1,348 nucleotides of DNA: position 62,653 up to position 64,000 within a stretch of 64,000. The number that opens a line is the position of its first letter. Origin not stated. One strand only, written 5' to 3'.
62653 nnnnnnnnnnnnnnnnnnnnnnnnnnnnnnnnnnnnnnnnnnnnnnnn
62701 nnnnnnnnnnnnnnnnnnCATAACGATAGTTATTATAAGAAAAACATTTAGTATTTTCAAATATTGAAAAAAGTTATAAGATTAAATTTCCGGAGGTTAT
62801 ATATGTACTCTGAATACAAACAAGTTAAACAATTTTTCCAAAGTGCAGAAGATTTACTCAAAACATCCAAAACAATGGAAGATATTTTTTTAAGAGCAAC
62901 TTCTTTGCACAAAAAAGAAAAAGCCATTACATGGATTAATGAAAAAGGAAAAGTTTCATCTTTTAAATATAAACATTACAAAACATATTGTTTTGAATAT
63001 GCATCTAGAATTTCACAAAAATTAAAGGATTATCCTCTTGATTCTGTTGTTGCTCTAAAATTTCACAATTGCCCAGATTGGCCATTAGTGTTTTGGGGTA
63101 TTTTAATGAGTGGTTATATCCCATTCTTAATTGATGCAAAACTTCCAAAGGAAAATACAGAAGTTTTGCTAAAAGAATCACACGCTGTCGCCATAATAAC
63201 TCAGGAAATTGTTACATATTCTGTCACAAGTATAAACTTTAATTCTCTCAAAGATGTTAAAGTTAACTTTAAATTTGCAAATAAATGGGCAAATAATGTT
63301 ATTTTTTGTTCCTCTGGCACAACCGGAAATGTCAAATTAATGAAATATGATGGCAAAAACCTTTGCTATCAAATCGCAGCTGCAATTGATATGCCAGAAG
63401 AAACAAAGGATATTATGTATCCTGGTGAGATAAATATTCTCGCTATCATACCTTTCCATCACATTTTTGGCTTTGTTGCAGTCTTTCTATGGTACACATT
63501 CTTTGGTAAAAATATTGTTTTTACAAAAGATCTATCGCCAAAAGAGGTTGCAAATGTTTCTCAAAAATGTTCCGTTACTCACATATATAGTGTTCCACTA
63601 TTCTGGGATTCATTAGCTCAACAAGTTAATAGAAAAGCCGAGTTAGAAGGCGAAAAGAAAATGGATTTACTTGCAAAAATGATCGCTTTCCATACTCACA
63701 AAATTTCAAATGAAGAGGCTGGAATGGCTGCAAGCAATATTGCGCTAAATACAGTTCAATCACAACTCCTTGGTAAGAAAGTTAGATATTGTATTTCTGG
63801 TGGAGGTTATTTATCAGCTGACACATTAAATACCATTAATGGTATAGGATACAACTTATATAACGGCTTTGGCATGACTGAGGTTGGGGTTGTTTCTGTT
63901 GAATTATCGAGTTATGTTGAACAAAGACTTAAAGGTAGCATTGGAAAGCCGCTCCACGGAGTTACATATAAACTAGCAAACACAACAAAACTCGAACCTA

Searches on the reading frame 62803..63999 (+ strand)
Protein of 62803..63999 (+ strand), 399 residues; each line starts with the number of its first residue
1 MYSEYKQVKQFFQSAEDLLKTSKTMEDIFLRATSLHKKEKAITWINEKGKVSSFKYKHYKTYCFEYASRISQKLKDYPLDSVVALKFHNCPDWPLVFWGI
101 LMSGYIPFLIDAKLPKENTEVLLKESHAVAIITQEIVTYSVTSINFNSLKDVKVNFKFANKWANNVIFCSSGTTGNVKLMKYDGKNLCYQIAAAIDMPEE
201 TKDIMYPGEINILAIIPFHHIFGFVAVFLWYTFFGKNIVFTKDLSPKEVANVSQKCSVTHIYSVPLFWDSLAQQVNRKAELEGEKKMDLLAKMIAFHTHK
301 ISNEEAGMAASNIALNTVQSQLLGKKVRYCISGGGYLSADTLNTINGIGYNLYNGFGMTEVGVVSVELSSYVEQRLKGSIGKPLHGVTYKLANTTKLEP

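Call 68: search_protein_families(library=pfam, proteins=[window:62803-63999:+], max_evalue=0.00001)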
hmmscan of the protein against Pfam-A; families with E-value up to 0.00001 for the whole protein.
window:62803-63999:+ (399 aa): 1 family
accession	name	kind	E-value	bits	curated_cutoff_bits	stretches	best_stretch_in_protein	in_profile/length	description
PF00501.34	AMP-binding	-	5.7e-36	124.6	29.9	1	44-396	16-360/384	AMP-binding enzyme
